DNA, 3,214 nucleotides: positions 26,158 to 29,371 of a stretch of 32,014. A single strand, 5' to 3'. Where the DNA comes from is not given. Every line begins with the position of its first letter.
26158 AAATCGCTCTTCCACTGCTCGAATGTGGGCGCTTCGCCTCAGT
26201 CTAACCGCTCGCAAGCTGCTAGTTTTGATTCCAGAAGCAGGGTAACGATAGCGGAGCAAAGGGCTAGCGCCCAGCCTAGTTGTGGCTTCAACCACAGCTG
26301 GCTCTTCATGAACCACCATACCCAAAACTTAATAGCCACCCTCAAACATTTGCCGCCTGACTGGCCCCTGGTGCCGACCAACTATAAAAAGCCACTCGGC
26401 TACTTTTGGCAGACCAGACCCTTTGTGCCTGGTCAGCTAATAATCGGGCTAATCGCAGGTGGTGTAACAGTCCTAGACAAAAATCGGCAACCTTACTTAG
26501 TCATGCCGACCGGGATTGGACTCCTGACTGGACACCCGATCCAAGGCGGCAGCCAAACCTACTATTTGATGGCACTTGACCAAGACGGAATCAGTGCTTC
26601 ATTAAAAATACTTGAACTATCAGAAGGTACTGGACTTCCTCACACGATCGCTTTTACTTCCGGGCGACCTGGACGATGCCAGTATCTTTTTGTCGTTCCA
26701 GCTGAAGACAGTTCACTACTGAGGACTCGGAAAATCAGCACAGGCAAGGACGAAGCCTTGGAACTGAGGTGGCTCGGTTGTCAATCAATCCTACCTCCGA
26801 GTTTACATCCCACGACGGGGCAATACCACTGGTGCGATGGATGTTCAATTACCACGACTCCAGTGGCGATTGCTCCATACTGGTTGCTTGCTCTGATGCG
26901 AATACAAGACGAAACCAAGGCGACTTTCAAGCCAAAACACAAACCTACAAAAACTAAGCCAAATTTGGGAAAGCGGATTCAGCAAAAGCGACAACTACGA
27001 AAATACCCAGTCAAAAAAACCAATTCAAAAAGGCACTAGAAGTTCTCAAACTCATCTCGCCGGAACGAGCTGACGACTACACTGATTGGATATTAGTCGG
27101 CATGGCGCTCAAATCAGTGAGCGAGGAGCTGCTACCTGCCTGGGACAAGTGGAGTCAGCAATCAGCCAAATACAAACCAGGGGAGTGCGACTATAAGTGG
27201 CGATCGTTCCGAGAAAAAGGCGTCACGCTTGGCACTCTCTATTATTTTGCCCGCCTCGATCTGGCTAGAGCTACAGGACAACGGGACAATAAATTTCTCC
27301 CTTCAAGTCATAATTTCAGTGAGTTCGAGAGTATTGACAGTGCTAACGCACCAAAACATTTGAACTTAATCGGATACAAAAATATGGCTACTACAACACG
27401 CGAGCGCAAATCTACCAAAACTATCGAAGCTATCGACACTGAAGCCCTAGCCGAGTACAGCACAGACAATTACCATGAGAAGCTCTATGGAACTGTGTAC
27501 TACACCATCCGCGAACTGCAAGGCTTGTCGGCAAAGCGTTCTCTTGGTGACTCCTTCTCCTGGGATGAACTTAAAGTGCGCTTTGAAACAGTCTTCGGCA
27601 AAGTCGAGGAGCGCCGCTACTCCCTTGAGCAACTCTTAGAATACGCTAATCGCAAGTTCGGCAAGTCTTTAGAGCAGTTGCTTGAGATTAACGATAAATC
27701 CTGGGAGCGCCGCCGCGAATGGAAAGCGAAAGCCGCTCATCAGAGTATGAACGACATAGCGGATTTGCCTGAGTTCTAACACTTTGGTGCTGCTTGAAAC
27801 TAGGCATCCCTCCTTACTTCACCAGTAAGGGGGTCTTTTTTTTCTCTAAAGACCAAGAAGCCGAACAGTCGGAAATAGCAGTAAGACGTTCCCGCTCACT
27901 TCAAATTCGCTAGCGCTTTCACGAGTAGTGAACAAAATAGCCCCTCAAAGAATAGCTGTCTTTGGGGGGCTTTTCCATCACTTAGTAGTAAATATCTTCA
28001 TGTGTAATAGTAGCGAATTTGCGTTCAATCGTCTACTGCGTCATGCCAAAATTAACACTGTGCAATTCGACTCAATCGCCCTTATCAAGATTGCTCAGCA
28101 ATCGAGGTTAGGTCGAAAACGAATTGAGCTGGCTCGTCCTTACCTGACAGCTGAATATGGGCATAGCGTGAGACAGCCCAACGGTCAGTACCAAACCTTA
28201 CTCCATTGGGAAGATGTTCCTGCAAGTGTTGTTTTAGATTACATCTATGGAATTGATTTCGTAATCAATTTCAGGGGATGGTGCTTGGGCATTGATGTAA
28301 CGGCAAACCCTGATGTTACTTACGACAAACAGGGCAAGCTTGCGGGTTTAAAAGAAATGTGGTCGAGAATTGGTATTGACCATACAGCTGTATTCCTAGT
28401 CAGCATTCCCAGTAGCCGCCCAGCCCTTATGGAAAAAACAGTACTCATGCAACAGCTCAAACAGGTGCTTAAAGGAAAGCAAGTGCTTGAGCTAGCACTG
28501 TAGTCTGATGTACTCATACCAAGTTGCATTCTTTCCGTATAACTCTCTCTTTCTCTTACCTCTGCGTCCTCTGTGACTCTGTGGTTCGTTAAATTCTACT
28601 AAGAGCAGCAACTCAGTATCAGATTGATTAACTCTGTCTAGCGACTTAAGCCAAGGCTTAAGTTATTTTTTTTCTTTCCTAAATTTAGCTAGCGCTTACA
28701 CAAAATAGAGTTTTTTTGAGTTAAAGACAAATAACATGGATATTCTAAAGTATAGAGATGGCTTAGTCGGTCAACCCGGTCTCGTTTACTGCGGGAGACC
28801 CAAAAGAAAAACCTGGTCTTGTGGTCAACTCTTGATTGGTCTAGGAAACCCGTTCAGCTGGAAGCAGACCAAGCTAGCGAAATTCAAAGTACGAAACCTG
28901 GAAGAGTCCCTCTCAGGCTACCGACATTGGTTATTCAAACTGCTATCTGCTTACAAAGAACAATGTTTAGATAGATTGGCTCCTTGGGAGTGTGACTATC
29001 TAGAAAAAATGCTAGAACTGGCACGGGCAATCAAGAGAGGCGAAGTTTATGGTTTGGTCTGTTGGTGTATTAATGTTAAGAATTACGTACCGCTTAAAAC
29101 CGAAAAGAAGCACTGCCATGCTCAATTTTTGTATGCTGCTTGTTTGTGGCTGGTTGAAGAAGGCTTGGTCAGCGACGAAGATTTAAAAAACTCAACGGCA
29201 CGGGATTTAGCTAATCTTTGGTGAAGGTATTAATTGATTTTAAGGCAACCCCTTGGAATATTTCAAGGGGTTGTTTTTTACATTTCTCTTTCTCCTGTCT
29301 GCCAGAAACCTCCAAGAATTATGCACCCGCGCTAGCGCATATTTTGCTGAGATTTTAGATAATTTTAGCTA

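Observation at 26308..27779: Prim-Pol/PriCT-2 primase split by a -1 frameshift coinciding with an A7 run: programmed slippage, phase switch or pseudogene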

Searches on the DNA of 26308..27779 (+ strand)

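Call 72: search_dna_similar(query=window:26308-27779:+, collection=plasmids, mode=distant, max_rows=15)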
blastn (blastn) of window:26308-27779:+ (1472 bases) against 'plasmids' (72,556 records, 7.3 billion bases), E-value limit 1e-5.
Records with a match: 4; places in all: 4; records where one place covers at least 80% of the query: 0.
Best place of each record, by identity: 80-90% 2; 60-80% 2.
By first word of the organism name: Brasilonema 2; Anabaena 1; Sphaerospermopsis 1.
By predicted mobility (MOB-suite, as given by PLSDB): non-mobilizable 2; conjugative 2.
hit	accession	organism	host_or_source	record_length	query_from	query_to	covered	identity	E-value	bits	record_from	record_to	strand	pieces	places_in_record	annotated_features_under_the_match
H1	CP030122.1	Brasilonema octagenarum UFV-E1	Eucalyptus grandis,mixed culture,leaves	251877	768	908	10%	73.2%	2e-12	82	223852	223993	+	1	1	hypothetical protein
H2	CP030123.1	Brasilonema octagenarum UFV-E1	Eucalyptus grandis,mixed culture,leaves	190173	831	919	6%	78.7%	2e-10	76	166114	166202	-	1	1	hypothetical protein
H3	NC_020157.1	Anabaena cylindrica PCC 7122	water, most likely pond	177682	822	902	6%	82.7%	5e-13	84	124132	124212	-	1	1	bifunctional DNA primase/polymerase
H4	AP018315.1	Sphaerospermopsis kisseleviana NIES-73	-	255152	822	902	6%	80.2%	2e-10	75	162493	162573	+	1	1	hypothetical protein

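Call 73: search_dna_similar(query=window:26308-27779:+, collection=phages, mode=distant, max_rows=10)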
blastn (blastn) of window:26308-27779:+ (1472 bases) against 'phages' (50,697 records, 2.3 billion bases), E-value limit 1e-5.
No match.

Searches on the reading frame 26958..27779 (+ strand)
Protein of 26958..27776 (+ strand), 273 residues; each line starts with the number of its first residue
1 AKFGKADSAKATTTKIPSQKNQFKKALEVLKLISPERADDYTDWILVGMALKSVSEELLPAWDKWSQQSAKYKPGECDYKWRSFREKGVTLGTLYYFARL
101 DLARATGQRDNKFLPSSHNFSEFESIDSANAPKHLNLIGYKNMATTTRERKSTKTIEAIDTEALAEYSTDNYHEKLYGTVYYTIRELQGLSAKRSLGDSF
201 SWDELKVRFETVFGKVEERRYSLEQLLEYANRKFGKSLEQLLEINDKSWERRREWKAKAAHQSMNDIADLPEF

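Call 6: search_protein_families(library=pfam, proteins=[window:26958-27776:+], max_evalue=0.01)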
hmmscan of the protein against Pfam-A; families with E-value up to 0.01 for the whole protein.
window:26958-27776:+ (273 aa): 1 family
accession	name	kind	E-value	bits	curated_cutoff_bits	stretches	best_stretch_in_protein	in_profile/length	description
PF08707.16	PriCT_2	-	9.4e-25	87.2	22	1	28-98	3-77/77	Primase C terminal 2 (PriCT-2)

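Call 9: find_encoding_contigs(protein=window:27102-27779:+, flank=3000, max_places=6)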
Protein window:27102-27779:+ (225 aa): 2 contigs read that carry it; 1 place shown.
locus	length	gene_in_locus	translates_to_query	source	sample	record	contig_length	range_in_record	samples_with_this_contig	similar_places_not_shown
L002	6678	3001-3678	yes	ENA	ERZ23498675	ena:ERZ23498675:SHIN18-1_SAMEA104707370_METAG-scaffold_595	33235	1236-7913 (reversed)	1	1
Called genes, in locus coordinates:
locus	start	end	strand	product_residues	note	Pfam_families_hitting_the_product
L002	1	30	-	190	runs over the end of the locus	-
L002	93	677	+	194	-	PF00239:Resolvase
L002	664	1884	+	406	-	PF01385:OrfB_IS605, PF07282:Cas12f1-like_TNB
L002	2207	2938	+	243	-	PF09250:Prim-Pol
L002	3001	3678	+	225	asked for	PF08707:PriCT_2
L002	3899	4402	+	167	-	-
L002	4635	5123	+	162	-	PF14216:DUF4326 (faint)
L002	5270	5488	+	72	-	-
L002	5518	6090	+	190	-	PF05565:Sipho_Gp157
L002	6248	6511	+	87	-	-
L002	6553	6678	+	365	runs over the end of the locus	-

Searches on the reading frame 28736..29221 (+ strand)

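Call 6: search_protein_families(library=pfam, proteins=[window:28736-29221:+], max_evalue=0.01)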
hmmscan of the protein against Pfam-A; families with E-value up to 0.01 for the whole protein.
window:28736-29221:+ (162 aa): 1 family
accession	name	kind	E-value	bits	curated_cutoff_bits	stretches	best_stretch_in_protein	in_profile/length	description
PF14216.11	DUF4326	-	7.3e-05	23.8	25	1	13-132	9-80/82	Domain of unknown function (DUF4326)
